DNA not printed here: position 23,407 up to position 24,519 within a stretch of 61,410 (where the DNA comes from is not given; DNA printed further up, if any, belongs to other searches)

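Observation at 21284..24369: Class III adenylate/guanylate cyclase translationally coupled to BcsA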

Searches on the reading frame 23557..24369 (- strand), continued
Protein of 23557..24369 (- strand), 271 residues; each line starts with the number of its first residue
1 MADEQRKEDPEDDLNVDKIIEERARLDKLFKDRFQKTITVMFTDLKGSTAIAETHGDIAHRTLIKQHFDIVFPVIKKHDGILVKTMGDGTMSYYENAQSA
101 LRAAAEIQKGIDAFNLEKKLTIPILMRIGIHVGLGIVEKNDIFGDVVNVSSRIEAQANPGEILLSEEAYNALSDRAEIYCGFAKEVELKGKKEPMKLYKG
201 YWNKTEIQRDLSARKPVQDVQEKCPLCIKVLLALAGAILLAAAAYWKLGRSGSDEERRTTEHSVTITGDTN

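Call 19: find_encoding_contigs(protein=P0074, flank=10000, max_places=2)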
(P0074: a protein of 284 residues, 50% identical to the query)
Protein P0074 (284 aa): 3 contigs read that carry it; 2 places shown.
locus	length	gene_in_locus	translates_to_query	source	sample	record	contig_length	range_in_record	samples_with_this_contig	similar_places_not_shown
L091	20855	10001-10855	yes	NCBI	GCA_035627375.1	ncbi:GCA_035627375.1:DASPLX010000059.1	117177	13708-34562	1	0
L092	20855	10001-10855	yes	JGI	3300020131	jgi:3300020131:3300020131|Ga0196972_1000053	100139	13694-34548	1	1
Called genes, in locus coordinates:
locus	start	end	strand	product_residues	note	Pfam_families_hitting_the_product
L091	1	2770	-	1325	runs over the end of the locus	PF14559:TPR_19 (weak), PF13432:TPR_16, PF14559:TPR_19 (weak), PF13432:TPR_16 (weak), PF14559:TPR_19 (weak), PF13428:TPR_14 (weak), PF14559:TPR_19, PF05420:BCSC_C, +11 more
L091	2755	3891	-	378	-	PF01270:Glyco_hydro_8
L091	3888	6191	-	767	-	PF03170:CBM_BcsB_1st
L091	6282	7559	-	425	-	-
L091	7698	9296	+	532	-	PF11658:CBP_BcsG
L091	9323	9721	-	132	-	-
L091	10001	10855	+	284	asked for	PF00211:Guanylate_cyc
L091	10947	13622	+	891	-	PF00535:Glycos_transf_2, PF13641:Glyco_tranf_2_3, PF13506:Glyco_transf_21, PF13632:Glyco_trans_2_3, PF03552:Cellulose_synt, PF07238:PilZ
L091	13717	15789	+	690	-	PF03170:CBM_BcsB_1st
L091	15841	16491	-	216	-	PF14681:UPRTase, PF00156:Pribosyltran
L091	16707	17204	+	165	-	PF09361:Phasin_2 (weak)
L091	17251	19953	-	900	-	PF00989:PAS, PF08448:PAS_4 (weak), PF13188:PAS_8 (weak), PF13426:PAS_9, PF01590:GAF, PF13185:GAF_2, PF00990:GGDEF, PF00563:EAL, +3 more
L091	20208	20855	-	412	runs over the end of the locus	PF07906:Toxin_15 (faint)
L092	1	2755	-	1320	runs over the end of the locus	PF14559:TPR_19 (weak), PF13432:TPR_16, PF14559:TPR_19 (weak), PF13432:TPR_16 (weak), PF14559:TPR_19 (weak), PF13428:TPR_14 (weak), PF14559:TPR_19, PF05420:BCSC_C, +11 more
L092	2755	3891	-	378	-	PF01270:Glyco_hydro_8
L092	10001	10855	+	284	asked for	PF00211:Guanylate_cyc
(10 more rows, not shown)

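Call 20: search_solved_structures(query=A1, max_evalue=0.00001, show_alignments=3)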
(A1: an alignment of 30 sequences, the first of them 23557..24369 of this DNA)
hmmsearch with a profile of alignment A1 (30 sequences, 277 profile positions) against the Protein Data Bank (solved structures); distinct sequences matched with E-value up to 0.00001: 55.
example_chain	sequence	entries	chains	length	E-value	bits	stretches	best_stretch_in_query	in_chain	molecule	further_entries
4wp9_A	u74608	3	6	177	2.4e-31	112.3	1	38-199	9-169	Ma1120 | Cyclase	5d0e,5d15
4wp8_A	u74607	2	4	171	2.9e-31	112.1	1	38-198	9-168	Ma1120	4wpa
4wp3_A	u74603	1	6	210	5.5e-31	111.2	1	38-199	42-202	Ma1120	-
5d0g_A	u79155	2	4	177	1.7e-28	103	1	38-199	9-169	Cyclase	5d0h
3mr7_A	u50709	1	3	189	2.1e-27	99.4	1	36-175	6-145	Adenylate/guanylate cyclase/hydrolase, alpha/beta fold family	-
3r5g_A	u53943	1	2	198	2.3e-18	69.8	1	35-200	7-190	CyaB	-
3et6_A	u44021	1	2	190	8.8e-17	64.6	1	39-192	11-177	Soluble guanylyl cyclase beta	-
1fx2_A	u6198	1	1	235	1.1e-16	64.2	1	124-199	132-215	RECEPTOR-TYPE ADENYLATE CYCLASE GRESAG 4.1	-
1ybt_A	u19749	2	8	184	4.5e-16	62.2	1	37-166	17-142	hydrolase, alpha/beta hydrolase fold family | lipJ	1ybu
1fx4_A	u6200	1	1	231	1.5e-15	60.6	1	124-199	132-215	RECEPTOR-TYPE ADENYLATE CYCLASE GRESAG 4.3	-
8fx4_D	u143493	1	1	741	3.2e-14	56.2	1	34-195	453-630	Guanylyl cyclase C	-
8buz_A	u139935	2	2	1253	3.4e-14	56.1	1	118-186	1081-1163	Adenylate cyclase type 8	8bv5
9bcv_A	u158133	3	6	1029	1.6e-13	53.9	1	27-192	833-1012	Atrial natriuretic peptide receptor 1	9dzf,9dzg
9dzh_A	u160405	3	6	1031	1.6e-13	53.9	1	27-192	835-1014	Atrial natriuretic peptide receptor 1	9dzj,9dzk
9bcl_A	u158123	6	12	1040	1.6e-13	53.8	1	27-192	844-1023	Atrial natriuretic peptide receptor 1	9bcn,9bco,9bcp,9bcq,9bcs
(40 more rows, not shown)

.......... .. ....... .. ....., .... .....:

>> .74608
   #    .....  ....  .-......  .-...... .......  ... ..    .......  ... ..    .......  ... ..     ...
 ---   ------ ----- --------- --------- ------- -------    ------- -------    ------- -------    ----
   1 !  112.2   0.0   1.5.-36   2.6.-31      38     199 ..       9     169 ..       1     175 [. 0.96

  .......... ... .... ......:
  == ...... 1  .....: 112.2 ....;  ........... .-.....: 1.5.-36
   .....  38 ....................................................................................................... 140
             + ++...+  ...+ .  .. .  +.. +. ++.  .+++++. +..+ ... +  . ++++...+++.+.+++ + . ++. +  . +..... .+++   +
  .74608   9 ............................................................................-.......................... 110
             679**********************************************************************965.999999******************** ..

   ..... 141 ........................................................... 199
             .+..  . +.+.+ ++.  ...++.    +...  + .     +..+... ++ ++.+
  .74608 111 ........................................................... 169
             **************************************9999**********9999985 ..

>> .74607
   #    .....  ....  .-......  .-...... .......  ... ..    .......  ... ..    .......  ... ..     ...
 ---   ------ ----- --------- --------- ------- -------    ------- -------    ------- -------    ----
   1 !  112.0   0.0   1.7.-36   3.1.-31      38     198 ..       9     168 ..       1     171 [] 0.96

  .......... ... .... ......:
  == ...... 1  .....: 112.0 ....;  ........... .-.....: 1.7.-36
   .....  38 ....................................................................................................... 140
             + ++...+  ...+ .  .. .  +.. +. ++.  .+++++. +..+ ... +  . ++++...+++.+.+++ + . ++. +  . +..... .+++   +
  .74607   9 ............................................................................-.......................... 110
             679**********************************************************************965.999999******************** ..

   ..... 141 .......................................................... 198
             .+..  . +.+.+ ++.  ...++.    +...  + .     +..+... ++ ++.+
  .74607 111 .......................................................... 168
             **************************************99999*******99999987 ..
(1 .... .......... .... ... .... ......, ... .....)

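Call 21: search_protein_families(library=ncbifam, proteins=[window:23557-24369:-], max_evalue=0.01)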
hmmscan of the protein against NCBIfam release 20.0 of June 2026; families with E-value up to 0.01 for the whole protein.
window:23557-24369:- (271 aa): 3 families
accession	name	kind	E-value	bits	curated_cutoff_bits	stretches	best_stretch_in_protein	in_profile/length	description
NF058673.1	LipAdnlyCyLipJMY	equivalog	3.9e-19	68.7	800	1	38-174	296-424/449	bifunctional lipase/adenylate cyclase LipJ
TIGR04510.1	mod_pep_cyc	subfamily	1.9e-09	36.6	400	1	38-141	6-106/814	putative peptide modification system cyclase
TIGR03903.1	TOMM_kin_cyc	equivalog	1.4e-08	33.1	705.75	1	95-191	356-454/1267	TOMM system kinase/cyclase fusion protein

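Call 38: find_encoding_contigs(protein=P0005, flank=10000, max_places=1)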
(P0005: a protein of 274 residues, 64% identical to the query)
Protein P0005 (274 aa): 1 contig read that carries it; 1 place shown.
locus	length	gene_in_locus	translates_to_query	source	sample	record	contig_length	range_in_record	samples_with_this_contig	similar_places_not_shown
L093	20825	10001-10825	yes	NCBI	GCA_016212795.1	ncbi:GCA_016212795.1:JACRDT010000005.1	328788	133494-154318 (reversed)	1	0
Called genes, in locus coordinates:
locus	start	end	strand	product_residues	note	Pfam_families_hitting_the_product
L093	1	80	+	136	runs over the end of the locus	-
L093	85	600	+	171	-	-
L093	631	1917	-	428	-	PF03411:Peptidase_M74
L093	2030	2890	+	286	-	-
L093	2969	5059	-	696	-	-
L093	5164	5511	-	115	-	-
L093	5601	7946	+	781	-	PF07719:TPR_2 (faint), PF13428:TPR_14 (faint), PF13181:TPR_8 (faint), PF00515:TPR_1 (faint), PF14559:TPR_19 (weak)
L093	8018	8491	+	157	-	-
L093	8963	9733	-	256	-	-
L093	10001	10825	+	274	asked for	PF00211:Guanylate_cyc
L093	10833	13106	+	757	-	PF00535:Glycos_transf_2, PF13641:Glyco_tranf_2_3, PF13506:Glyco_transf_21, PF13632:Glyco_trans_2_3, PF03552:Cellulose_synt, PF07238:PilZ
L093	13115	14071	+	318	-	-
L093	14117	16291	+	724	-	PF03170:CBM_BcsB_1st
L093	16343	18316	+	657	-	-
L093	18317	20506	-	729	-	PF09586:YfhO (faint)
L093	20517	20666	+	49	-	-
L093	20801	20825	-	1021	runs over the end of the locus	-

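Call 39: find_encoding_contigs(protein=P0044, flank=10000, max_places=1)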
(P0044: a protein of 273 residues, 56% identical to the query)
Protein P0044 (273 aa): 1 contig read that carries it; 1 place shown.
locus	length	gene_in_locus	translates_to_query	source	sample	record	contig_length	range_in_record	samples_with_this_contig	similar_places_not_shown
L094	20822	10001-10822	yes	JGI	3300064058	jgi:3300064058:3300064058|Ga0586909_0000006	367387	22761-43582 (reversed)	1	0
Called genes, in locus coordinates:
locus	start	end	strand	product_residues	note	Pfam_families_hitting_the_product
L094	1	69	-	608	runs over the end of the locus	PF13185:GAF_2, PF00512:HisKA, PF02518:HATPase_c, PF00072:Response_reg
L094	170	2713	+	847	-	PF13567:DUF4131, PF03772:Competence, PF00753:Lactamase_B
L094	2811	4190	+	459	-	PF00072:Response_reg, PF00990:GGDEF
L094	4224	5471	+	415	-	PF13393:tRNA-synt_His, PF00587:tRNA-synt_2b, PF03129:HGTP_anticodon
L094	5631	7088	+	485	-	PF20250:FapA_N, PF03961:FapA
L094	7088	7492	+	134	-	PF00072:Response_reg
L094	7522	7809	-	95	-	PF18152:DAHP_snth_FXD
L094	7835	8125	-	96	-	PF01817:CM_2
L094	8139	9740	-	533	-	PF00890:FAD_binding_2, PF01266:DAO, PF07992:Pyr_redox_2 (faint), PF02910:Succ_DH_flav_C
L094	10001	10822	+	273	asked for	PF00211:Guanylate_cyc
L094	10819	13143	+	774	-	PF00535:Glycos_transf_2, PF13641:Glyco_tranf_2_3, PF13506:Glyco_transf_21, PF13632:Glyco_trans_2_3, PF03552:Cellulose_synt, PF07238:PilZ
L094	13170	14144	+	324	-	-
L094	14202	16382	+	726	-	PF03170:CBM_BcsB_1st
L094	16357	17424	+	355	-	PF01270:Glyco_hydro_8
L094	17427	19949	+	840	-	PF07719:TPR_2 (faint), PF13174:TPR_6 (faint), PF13428:TPR_14 (faint), PF13432:TPR_16 (faint), PF14559:TPR_19 (faint), PF12895:ANAPC3 (weak)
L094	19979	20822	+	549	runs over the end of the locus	PF11658:CBP_BcsG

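Call 40: find_encoding_contigs(protein=P0105, flank=10000, max_places=1)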
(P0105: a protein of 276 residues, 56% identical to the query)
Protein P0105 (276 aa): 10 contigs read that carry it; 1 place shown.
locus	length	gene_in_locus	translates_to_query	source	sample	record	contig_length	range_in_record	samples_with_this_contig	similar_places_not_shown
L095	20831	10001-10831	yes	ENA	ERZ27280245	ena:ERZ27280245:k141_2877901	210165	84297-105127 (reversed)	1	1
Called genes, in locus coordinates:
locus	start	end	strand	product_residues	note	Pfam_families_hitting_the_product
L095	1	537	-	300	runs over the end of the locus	PF01370:Epimerase, PF04321:RmlD_sub_bind, PF16363:GDP_Man_Dehyd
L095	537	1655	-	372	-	PF01073:3Beta_HSD, PF01370:Epimerase, PF02719:Polysacc_synt_2, PF04321:RmlD_sub_bind, PF07993:NAD_binding_4, PF16363:GDP_Man_Dehyd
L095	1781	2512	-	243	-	PF01479:S4 (weak), PF00849:PseudoU_synth_2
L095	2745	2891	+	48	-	-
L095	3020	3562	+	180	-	PF00034:Cytochrom_C, PF13442:Cytochrome_CBB3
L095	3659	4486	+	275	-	PF00149:Metallophos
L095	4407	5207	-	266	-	PF01553:Acyltransferase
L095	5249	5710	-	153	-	PF05433:Rick_17kDa_Anti (weak)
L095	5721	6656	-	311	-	PF00294:PfkB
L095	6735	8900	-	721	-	PF14559:TPR_19 (faint), PF17036:CBP_BcsS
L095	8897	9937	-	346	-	PF01270:Glyco_hydro_8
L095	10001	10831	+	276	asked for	PF00211:Guanylate_cyc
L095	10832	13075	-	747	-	PF03170:CBM_BcsB_1st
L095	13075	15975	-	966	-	PF00535:Glycos_transf_2, PF13641:Glyco_tranf_2_3, PF13506:Glyco_transf_21 (weak), PF13632:Glyco_trans_2_3, PF03552:Cellulose_synt, PF07238:PilZ (weak)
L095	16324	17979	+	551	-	PF01590:GAF, PF13185:GAF_2, PF13492:GAF_3 (weak), PF01966:HD (weak), PF13487:HD_5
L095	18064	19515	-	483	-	PF02347:GDC-P, PF00266:Aminotran_5 (weak), PF21478:GcvP2_C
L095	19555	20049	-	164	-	PF00578:AhpC-TSA, PF08534:Redoxin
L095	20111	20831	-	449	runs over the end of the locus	PF02347:GDC-P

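Call 46: search_dna_similar(query=window:23557-24369:-, collection=plasmids, mode=protein, max_evalue=1e-20, max_rows=15)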
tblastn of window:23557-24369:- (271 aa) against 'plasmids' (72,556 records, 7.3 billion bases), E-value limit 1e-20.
Records with a match: 5; places in all: 5; records where one place covers at least 80% of the query: 0.
Best place of each record, by identity: <60% 5.
By first word of the organism name: Rhizobium 3; Ruegeria 1; Mesorhizobium 1.
By predicted mobility (MOB-suite, as given by PLSDB): non-mobilizable 5.
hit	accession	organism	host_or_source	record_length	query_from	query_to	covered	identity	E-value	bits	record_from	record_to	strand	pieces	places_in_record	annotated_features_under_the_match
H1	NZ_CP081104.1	Ruegeria conchae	-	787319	39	204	61%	41.6%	2e-30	127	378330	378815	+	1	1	adenylate/guanylate cyclase domain-containing protein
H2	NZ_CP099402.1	Rhizobium sp. Pop5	Phaseolus vulgaris,Cell culture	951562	36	224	70%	32.7%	2e-22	103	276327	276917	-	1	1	adenylate/guanylate cyclase domain-containing protein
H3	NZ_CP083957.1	Mesorhizobium sp. B1-1-8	cell culture,soil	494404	40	225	69%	29.9%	3e-21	100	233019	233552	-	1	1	adenylate/guanylate cyclase domain-containing protein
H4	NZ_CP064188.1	Rhizobium sp. 007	Onobrychis viciifolia,cell culture,root ...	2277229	38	199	60%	32.0%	3e-21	100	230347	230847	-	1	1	none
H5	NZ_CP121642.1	Rhizobium sp. CC1099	Onobrychis viciifolia,cell culture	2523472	38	199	60%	32.0%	3e-21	100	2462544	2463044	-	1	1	none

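Call 48: search_protein_families(library=padloc, proteins=[window:23557-24369:-], max_evalue=0.01)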
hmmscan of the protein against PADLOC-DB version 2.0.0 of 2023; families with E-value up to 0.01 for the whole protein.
window:23557-24369:- (271 aa): 7 families
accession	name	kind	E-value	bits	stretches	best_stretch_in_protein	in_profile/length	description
PDLC02367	PycC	-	1.9e-12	45.1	1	38-178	44-198/226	-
PDLC00734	PycC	-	1.9e-12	45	1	35-192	187-363/374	Pycsar cyclase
PDLC02369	PycC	-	1.3e-09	36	1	36-191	45-211/248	-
PDLC00766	PycC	-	3.4e-07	27.9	1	38-179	44-202/232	Pycsar cyclase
PDLC00763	PycC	-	2.5e-06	25.1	1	35-182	51-218/268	Pycsar cyclase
PDLC02368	PycC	-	8.2e-06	23.6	1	30-209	37-228/234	-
PDLC02370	PycC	-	0.0003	18.3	1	37-106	81-158/340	-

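Call 49: predict_structure(alignment_id=A1)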
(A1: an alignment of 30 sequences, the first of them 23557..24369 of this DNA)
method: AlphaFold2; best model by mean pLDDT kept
length: 271 residues; sequences in the alignment: 30
mean_pLDDT: 84.2   pTM: 0.69
mean pLDDT of the five models: 84.2, 82.5, 82.0, 81.8, 81.1
residues with pLDDT >= 90: 153; 70-90: 70; 50-70: 20; < 50: 28
segments of 3 or more residues with pLDDT < 50: 3-5, 7-10, 251-266
pLDDT, mean of each block of 10 residues (from residue 1): 47 71 87 90 93 92 94 98 93 97 98 88 95 92 93 96 97 94 91 94 88 66 68 89 76 42 46 44
secondary structure, 60 per line:
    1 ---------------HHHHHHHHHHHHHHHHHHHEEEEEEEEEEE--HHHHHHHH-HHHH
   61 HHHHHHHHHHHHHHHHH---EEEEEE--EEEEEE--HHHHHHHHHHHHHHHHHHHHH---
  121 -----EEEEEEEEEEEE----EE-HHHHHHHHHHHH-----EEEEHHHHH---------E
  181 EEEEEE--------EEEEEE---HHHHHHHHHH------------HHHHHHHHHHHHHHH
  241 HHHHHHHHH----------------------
elements in order: H16-34 E35-45 H48-55 H57-77 E81-86 E89-94 H97-117 E126-137 H145-156 E162-165 H166-170 E180-186 E195-200 H204-213 H226-249
